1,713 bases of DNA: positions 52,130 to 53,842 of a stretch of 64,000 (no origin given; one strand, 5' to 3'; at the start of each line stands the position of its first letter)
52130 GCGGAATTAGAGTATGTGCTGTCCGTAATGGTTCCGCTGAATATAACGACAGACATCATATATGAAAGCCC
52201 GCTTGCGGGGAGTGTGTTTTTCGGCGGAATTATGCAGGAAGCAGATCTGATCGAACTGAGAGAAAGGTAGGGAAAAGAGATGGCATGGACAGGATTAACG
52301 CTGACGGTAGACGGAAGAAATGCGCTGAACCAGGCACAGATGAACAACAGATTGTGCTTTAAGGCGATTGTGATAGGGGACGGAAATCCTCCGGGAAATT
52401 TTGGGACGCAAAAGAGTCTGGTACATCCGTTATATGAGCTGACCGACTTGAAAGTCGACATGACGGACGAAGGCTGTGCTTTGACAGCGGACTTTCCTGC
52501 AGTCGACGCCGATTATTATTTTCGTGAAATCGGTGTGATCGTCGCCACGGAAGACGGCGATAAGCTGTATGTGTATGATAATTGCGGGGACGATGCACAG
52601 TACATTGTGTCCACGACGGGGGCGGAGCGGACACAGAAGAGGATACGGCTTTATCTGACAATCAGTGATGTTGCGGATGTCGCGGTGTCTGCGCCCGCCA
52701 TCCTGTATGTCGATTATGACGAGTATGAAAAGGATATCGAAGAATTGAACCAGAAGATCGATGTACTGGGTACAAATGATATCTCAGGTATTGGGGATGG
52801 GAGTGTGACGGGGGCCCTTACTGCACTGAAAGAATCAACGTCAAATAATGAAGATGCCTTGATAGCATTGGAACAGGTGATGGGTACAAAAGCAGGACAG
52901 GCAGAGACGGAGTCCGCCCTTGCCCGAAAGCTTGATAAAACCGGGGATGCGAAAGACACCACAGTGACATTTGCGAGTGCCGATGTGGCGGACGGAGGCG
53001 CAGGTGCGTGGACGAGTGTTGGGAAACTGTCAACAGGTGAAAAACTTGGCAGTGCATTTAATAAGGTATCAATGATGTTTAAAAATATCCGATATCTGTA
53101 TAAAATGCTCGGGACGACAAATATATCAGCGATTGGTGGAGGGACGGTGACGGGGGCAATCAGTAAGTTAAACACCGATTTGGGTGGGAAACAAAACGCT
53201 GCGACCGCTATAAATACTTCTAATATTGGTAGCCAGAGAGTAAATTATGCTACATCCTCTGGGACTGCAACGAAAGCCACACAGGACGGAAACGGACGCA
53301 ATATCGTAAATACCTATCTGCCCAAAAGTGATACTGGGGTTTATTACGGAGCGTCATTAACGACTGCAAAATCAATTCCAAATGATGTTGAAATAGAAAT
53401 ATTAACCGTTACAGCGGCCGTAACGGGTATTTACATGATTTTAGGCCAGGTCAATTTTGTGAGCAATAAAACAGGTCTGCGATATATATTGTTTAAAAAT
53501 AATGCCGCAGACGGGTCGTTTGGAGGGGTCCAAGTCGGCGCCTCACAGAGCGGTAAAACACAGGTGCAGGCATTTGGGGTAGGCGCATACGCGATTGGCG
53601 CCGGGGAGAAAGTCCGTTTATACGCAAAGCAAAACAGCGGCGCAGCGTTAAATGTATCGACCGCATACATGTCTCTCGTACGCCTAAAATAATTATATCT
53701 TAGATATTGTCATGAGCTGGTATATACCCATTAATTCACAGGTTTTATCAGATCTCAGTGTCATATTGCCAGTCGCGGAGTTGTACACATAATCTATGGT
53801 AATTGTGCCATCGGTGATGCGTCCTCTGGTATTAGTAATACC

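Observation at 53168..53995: Tail-fibre gene built like an invertible receptor-binding-domain switch, with no invertase in sight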

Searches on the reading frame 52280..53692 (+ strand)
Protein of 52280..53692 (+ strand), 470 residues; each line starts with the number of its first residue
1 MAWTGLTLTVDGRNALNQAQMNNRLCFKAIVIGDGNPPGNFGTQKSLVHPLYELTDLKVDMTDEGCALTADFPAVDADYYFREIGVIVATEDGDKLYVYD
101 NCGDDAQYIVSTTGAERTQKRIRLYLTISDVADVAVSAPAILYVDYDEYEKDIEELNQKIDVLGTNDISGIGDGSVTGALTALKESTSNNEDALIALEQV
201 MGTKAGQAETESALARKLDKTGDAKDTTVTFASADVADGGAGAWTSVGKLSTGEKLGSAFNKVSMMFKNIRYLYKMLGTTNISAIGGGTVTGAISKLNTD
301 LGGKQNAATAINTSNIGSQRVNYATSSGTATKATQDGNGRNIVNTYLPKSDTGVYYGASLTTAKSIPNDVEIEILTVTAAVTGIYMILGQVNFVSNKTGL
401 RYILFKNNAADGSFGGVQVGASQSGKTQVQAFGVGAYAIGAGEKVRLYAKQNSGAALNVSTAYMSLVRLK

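Call 11: search_protein_families(library=pfam, proteins=[window:52280-53692:+], max_evalue=0.01)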
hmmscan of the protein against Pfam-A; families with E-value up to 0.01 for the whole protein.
window:52280-53692:+ (470 aa): 0 families

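Call 12: search_protein_families(library=phrogs, proteins=[window:52280-53692:+], max_evalue=0.01)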
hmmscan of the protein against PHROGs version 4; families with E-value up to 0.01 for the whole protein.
window:52280-53692:+ (470 aa): 3 families
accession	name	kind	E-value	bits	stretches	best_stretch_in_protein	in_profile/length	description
phrog_23632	-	unknown function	1.7e-10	41.8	1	3-150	4-155/330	-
phrog_19961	-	tail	5.1e-07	29.9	1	3-154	4-161/480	tail fiber protein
phrog_19144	-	unknown function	0.0031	18.6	0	197-231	15-48/54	-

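Call 20: find_homologous_proteins(query=window:52280-53692:+, max_evalue=0.001)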
Query window:52280-53692:+ (470 aa): 649 proteins with E <= 0.001 among 8000 candidates; the best 120 are listed.
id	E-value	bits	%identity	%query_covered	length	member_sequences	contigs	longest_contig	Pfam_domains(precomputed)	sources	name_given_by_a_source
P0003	2.3e-259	879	90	100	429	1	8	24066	-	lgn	-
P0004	5.8e-204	696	73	100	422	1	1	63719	-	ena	-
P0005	1.4e-197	675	72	100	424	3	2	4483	-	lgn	-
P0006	6.1e-193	660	71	100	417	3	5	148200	-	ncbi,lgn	-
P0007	6.5e-192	656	93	70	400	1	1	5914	-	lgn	-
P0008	2.9e-191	654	72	98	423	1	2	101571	-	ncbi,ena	-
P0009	1.2e-189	649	70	100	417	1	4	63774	-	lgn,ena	-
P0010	2.2e-189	648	99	64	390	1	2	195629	-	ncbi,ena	-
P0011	1.6e-188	645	69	100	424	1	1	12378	-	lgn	-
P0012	5.2e-178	611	97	61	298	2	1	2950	-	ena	-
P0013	2.7e-155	536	62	100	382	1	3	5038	-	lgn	-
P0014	2.9e-155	536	63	98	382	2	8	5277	-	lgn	-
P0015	1.3e-154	534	62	98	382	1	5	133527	-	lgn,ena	-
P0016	1.6e-154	533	60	74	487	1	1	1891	-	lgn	-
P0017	4.4e-150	519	78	70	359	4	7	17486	-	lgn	-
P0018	1.2e-147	511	82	64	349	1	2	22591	-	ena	-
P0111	2.1e-69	253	44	65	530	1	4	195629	-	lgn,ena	-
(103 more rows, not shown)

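Call 22: find_encoding_contigs(protein=P0010, flank=6000, max_places=4)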
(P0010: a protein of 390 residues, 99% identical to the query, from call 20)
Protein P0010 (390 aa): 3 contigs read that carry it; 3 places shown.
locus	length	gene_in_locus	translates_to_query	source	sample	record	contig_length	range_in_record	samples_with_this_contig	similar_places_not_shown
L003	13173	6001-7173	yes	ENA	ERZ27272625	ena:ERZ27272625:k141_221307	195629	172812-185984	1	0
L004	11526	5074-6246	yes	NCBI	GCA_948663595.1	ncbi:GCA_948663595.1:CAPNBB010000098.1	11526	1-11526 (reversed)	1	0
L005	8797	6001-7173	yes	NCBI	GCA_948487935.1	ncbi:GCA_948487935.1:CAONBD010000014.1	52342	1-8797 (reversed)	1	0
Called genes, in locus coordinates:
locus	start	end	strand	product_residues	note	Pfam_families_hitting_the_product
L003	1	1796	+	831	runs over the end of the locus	PF20155:TMP_3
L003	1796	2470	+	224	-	PF01476:LysM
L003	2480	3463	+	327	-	PF24032:YQBQ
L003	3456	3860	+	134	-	PF10844:DUF2577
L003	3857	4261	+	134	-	PF10934:Sheath_initiator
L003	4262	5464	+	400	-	PF26078:Baseplate_J_M (faint), PF26079:Baseplate_J_C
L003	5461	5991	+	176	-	PF10076:Phage_Mu_Gp48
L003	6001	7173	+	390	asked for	-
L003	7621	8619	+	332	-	PF02899:Phage_int_SAM_1 (faint), PF13495:Phage_int_SAM_4 (weak), PF00589:Phage_integrase, PF22823:MrpR_C_cat (faint)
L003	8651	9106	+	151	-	-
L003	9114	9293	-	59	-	-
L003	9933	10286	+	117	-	PF27000:PH_gly_zipper, PF20721:C19orf12 (weak)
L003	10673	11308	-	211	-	-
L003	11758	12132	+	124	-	PF00462:Glutaredoxin, PF03960:ArsC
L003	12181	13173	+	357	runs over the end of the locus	PF00365:PFK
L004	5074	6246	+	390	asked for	-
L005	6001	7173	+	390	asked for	-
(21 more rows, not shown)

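Call 23: find_encoding_contigs(protein=P0007, flank=6000, max_places=4)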
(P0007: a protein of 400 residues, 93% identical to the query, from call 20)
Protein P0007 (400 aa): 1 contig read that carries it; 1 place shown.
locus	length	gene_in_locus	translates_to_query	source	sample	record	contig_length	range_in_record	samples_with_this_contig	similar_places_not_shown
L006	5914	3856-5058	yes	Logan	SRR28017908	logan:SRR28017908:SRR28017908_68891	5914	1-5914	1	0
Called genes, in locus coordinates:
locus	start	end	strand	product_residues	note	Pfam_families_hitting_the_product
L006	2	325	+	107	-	?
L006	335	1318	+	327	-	PF24032:YQBQ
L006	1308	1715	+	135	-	PF10844:DUF2577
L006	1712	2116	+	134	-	PF10934:Sheath_initiator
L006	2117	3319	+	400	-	PF26078:Baseplate_J_M (faint), PF26079:Baseplate_J_C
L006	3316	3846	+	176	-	PF10076:Phage_Mu_Gp48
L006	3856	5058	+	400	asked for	-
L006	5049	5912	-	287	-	?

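Call 31: find_encoding_contigs(protein=P0003, flank=7000, max_places=8)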
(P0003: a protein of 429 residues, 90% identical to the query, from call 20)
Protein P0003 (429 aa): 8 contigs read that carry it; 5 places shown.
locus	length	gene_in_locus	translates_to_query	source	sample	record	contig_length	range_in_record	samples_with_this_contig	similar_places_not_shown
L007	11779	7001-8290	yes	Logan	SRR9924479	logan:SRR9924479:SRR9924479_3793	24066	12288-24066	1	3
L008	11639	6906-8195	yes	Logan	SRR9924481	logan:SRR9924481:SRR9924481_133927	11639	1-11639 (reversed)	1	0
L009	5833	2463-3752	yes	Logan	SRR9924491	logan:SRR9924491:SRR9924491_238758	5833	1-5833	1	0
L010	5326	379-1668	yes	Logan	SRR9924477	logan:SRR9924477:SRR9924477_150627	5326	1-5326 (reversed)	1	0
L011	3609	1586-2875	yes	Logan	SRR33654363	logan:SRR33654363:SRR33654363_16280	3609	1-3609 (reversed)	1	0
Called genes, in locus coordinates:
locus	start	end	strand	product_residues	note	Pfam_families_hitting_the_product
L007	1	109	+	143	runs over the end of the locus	PF08890:Phage_TAC_5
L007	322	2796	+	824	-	PF20155:TMP_3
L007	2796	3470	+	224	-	PF01476:LysM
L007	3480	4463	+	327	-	PF24032:YQBQ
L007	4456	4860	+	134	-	PF10844:DUF2577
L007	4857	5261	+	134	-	PF10934:Sheath_initiator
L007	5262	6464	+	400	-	PF26078:Baseplate_J_M (faint), PF26079:Baseplate_J_C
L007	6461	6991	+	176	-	PF10076:Phage_Mu_Gp48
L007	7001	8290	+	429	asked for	-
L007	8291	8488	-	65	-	-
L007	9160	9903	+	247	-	PF27000:PH_gly_zipper, PF09851:SHOCT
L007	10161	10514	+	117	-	PF27000:PH_gly_zipper, PF20721:C19orf12 (weak)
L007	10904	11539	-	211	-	-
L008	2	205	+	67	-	?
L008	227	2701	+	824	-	PF20155:TMP_3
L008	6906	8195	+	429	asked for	-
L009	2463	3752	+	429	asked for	-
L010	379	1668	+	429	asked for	-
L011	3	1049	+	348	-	?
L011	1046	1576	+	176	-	PF10076:Phage_Mu_Gp48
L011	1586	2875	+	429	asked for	-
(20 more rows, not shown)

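Call 34: find_related_loci(query=L003:7621-8616:+, collection=genome_contigs, flank=8000)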
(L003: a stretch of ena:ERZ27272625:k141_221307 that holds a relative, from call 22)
Query L003:7621-8616:+ (332 aa) in genome_contigs; peptide patterns used: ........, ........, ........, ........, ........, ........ (x = any residue, [..] = any of these).
167 stretches matched a pattern; 27 encode a relative of the query (tblastn E <= 1e-3); 27 distinct loci.
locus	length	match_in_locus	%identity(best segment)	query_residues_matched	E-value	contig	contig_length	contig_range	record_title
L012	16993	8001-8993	77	1-331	7e-179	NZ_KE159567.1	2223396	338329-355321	Eubacterium sp. 14-2 acPFD-supercont1.1, whole genome shotgun sequence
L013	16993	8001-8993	76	1-331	1e-174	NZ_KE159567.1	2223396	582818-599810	Eubacterium sp. 14-2 acPFD-supercont1.1, whole genome shotgun sequence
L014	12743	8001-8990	74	1-332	3e-173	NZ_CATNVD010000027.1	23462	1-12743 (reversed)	Parablautia sp. Marseille-Q6255 contig00027, whole genome shotgun sequence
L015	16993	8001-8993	73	1-331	1e-172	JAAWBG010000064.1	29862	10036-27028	MAG: Lachnospiraceae bacterium isolate ABMPRH_237_1 k141_1215170, whole genome shotgun sequence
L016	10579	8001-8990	73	1-332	2e-171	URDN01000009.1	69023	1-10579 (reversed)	uncultured Lachnospiraceae bacterium isolate UMGS894 genome assembly, contig: NODE_88_length_69023_cov_6.483456, whole g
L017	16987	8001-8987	74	1-332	4e-171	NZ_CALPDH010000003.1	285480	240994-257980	Acetatifactor aquisgranensis strain DSM 110981 NODE_3_length_285480_cov_137.981079, whole genome shotgun sequence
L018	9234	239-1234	73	1-332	8e-170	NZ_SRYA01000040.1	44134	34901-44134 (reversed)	Petralouisia muris strain NM01_1-7b NODE_40_length_44134_cov_169.368, whole genome shotgun sequence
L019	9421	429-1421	74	1-332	2e-169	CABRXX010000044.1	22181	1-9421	MAG TPA_asm: uncultured Lachnospiraceae bacterium isolate MGYG-HGUT-02025 genome assembly, contig: GUT_GENOME122014_44,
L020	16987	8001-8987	71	2-332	1e-166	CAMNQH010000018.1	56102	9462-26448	MAG: uncultured Lachnospiraceae bacterium isolate SRR19792984_bin.67_metawrap_v1.3_MAG genome assembly, contig: ERZ12290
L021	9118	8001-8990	73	1-332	5e-166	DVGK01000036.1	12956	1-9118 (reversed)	MAG TPA_asm: Candidatus Choladousia intestinavium isolate ChiSjej4B22-8148 ChiSjej4B22M5__C67572_L12956_SRR6323431, whol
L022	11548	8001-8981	73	2-331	5e-166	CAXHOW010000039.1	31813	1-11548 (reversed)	MAG: uncultured Acetatifactor sp. isolate ena-SAMPLE-TAB-22-03-2024-10:43:23:832-115461 genome assembly, contig: NODE_87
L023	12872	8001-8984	72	1-331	6e-164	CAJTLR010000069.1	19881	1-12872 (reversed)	MAG TPA_asm: uncultured Acetatifactor sp. isolate MGBC101489 genome assembly, contig: MGBC101489.69, whole genome shotgu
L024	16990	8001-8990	70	1-332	3e-163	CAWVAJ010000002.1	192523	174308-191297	MAG: uncultured Lachnospiraceae bacterium isolate metabat2_6737_HOM_CTRL_hicanu.147 MAG genome assembly, contig: tig0000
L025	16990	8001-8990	65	1-332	1e-157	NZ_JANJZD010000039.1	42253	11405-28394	Acetatifactor muris strain DSM 23669 NODE_39_length_42253_cov_31.954565, whole genome shotgun sequence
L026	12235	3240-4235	69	1-332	3e-157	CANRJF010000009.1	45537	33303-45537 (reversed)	MAG: uncultured Lachnospiraceae bacterium isolate Lapin-024__bin84 genome assembly, contig: Lapin-024__NODE_996_length_4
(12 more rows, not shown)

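Call 35: search_protein_families(library=ncbifam, proteins=[L003:7621-8616:+], max_evalue=0.001)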
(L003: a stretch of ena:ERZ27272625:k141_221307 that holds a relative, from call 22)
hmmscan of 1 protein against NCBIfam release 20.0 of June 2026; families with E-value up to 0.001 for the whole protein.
L003:7621-8616:+ (332 aa): 11 families
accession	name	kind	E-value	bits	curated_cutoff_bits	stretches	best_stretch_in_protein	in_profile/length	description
NF040815.2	recomb_XerA_Arch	equivalog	2.2e-65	220.8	220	1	60-327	2-263/263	site-specific tyrosine recombinase/integron integrase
TIGR02224.1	recomb_XerC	equivalog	7.5e-53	179.8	335.15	1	66-329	9-288/295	tyrosine recombinase XerC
TIGR02225.1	recomb_XerD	equivalog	1.1e-48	166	329.6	1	66-329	8-285/290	site-specific tyrosine recombinase XerD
NF001399.0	PRK00283.1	subfamily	1.1e-45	156.2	279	1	56-329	7-294/300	tyrosine recombinase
NF002331.0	PRK01287.1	subfamily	4.7e-33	114.6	371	1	101-322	81-316/365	site-specific tyrosine recombinase XerC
NF003462.0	PRK05084.1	equivalog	1e-31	110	267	1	172-329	188-355/360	tyrosine recombinase XerS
TIGR02249.1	integrase_gron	subfamily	3.4e-23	82.5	265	2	258-320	239-302/315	integron integrase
NF011946.0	PRK15417.1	equivalog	5.3e-13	48.8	435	2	266-322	263-319/337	integron integrase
NF007371.0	PRK09871.1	subfamily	1.6e-07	31.1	222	1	167-316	16-172/198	tyrosine-type DNA invertase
NF041502.1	integrase_1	equivalog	1.6e-07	30.4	350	1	276-318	318-360/484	site-specific integrase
NF007370.0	PRK09870.1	subfamily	3.8e-06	26.7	221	1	176-316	31-177/200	tyrosine-type DNA invertase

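Call 48: find_related_loci(query=L003:7621-8616:+, collection=viral_contigs, flank=10000)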
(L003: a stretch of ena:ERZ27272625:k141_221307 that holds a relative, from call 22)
Query L003:7621-8616:+ (332 aa) in viral_contigs; peptide patterns used: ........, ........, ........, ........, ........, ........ (x = any residue, [..] = any of these).
18 stretches matched a pattern; 11 encode a relative of the query (tblastn E <= 1e-3); 11 distinct loci.
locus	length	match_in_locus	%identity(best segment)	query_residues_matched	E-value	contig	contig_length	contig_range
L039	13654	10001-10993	76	1-331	5e-175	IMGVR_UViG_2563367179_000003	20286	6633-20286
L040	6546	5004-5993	74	1-332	2e-169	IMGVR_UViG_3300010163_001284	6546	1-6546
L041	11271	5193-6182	71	1-332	3e-167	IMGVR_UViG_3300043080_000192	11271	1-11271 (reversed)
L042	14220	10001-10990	71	1-332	2e-166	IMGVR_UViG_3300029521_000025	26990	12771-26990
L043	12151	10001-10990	71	1-332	2e-165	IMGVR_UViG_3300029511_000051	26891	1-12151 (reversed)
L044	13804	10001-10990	71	1-332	5e-165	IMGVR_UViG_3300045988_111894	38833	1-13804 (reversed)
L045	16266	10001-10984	73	2-332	3e-164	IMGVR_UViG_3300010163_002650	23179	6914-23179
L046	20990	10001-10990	69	1-332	2e-158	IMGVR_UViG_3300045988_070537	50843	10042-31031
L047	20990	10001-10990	69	1-332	1e-157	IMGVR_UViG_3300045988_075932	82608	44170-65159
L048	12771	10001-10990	68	1-332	4e-157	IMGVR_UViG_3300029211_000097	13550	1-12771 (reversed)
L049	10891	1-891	74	36-332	3e-156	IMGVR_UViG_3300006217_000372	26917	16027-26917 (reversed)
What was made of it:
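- On Tyrosine-recombinase RBP/adhesin shufflons (Rin, R64 type): The orthologous locus L003 and about 35 related loci do have one (calls 22, 34, 35, 48).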

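Call 49: search_dna_similar(query=L003:7621-8616:+, collection=phages, mode=protein, max_rows=15)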
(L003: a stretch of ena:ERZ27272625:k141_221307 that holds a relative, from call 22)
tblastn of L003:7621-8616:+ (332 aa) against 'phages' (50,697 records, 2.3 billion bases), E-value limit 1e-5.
Records with a match: 742; places in all: 764; records where one place covers at least 80% of the query: 133.
Best place of each record, by identity: <60% 742.
By first word of the organism name: Mycobacterium 314; Gordonia 114; Bacteriophage 62; Bacillus 43; Arthrobacter 37; Streptococcus 22; Pseudomonas 19; Klebsiella 15; Listeria 13; Thermus 12; and 33 more.
By host as written in the record: Mycobacterium smegmatis mc2 155 209; Gordonia terrae 3612 87; - 82; Mycobacterium smegmatis mc#155 40; Mycobacterium smegmatis mc2155 23; Arthrobacter globiformis NRRL B-2979 SEA 14; Listeria monocytogenes 13; Klebsiella pneumoniae 13; and 145 more.
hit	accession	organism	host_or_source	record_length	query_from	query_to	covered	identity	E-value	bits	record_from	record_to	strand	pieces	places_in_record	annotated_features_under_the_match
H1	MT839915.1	Bacteriophage sp.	human fecal samples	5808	2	330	99%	39.5%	2e-71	246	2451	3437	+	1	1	record has no annotation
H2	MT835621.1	Bacteriophage sp.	human fecal samples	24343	27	330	92%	41.7%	2e-63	223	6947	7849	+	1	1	record has no annotation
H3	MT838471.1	Bacteriophage sp.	human fecal samples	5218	2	330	99%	37.7%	2e-68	237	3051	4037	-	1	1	record has no annotation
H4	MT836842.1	Bacteriophage sp.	human fecal samples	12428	12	330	96%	37.3%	3e-62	219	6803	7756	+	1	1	record has no annotation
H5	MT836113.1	Bacteriophage sp.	human fecal samples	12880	3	332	99%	34.3%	1e-52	192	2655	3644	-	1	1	record has no annotation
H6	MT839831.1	Bacteriophage sp.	human fecal samples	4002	1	330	99%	31.5%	1e-40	156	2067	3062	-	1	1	record has no annotation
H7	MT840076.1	Bacteriophage sp.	human fecal samples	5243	102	332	70%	43.3%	6e-55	198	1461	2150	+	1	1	record has no annotation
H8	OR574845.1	Clostridium phage phiCs5676-1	[Clostridium] scindens DSM 5676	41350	1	332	100%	28.6%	5e-36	143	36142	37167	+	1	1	integrase | hypothetical protein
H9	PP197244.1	Terrisporobacter phage TPELB_ph1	Terrisporobacter petrolearius ELB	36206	27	330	92%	30.9%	1e-45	171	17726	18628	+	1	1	integrase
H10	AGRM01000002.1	Salmonella enterica subsp. houtenae str. ATCC BAA-1581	Homo sapiens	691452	56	330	83%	30.4%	6e-26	114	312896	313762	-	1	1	tyrosine recombinase XerD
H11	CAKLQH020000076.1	Acinetobacter phage MD-2021a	not known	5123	35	327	88%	28.3%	4e-26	114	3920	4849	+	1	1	xerC_2: tyrosine recombinase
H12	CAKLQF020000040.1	Acinetobacter phage MD-2021a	not known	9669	35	327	88%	28.3%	5e-26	114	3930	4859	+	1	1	xerC_2: tyrosine recombinase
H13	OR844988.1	Staphylococcus phage SA 1306 Kay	Staphylococcus aureus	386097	55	327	82%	30.2%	4e-28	120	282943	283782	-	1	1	record has no annotation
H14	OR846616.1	Enterococcus phage Efs 1-1-1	Enterococcus faecalis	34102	57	330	83%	29.9%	3e-27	118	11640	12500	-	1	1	record has no annotation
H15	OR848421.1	Listeria phage LM 4-14-1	Listeria monocytogenes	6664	49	330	85%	29.0%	8e-30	125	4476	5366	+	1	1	record has no annotation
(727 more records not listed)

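Call 50: get_annotated_region(hit=H9, flank=6000)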
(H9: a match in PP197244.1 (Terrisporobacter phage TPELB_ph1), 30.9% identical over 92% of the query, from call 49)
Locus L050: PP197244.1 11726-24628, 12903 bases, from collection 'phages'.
description: Terrisporobacter phage TPELB_ph1, complete genome.
organism: Terrisporobacter phage TPELB_ph1 (NCBI taxid 3141808)
taxonomy: Viruses
host: Terrisporobacter petrolearius ELB; source: particle protected DNA isolation from a culture; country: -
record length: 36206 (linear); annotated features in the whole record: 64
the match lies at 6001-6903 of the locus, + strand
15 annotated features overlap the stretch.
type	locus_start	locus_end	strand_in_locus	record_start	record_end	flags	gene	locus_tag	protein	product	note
CDS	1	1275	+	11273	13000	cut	-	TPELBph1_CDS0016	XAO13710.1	hypothetical protein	-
CDS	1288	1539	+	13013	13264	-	-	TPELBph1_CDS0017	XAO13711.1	hypothetical protein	-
CDS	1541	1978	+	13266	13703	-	-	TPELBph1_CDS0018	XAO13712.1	baseplate wedge subunit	-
CDS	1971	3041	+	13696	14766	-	-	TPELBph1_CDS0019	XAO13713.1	tail protein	-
CDS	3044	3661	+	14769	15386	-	-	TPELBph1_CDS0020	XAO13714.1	tail protein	-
CDS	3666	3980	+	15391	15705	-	-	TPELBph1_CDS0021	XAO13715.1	hypothetical protein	-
CDS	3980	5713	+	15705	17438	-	-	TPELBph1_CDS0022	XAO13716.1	hypothetical protein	-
CDS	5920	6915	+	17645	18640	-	-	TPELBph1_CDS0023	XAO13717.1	integrase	-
CDS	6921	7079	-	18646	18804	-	-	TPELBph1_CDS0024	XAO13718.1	hypothetical protein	-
CDS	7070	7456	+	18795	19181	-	-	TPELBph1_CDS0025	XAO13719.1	holin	-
CDS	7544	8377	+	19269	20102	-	-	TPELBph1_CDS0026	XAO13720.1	endolysin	-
CDS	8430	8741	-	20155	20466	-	-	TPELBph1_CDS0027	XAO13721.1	hypothetical protein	-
CDS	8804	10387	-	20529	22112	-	-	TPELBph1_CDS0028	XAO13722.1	integrase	-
CDS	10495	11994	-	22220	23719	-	-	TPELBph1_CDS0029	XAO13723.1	hypothetical protein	-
CDS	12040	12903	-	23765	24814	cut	-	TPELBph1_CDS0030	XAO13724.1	endonuclease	-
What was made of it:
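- Tried and rejected: It has a 31%-identical XerC/D-like gene right after its putative fibre gene (call 50).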

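Call 62: find_encoding_contigs(protein=P0004, flank=5000, max_places=3)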
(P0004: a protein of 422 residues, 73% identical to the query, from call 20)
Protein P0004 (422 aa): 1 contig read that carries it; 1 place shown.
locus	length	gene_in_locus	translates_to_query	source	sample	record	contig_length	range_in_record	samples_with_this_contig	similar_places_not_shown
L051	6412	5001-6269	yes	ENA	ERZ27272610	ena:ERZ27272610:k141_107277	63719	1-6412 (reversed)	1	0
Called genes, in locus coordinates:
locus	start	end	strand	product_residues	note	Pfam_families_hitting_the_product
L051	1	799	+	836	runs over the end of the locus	PF20155:TMP_3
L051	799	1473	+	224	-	PF01476:LysM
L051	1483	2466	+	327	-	PF24032:YQBQ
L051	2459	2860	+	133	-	PF10844:DUF2577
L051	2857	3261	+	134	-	PF10934:Sheath_initiator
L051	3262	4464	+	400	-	PF26078:Baseplate_J_M (faint), PF26079:Baseplate_J_C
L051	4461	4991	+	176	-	PF10076:Phage_Mu_Gp48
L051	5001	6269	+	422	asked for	-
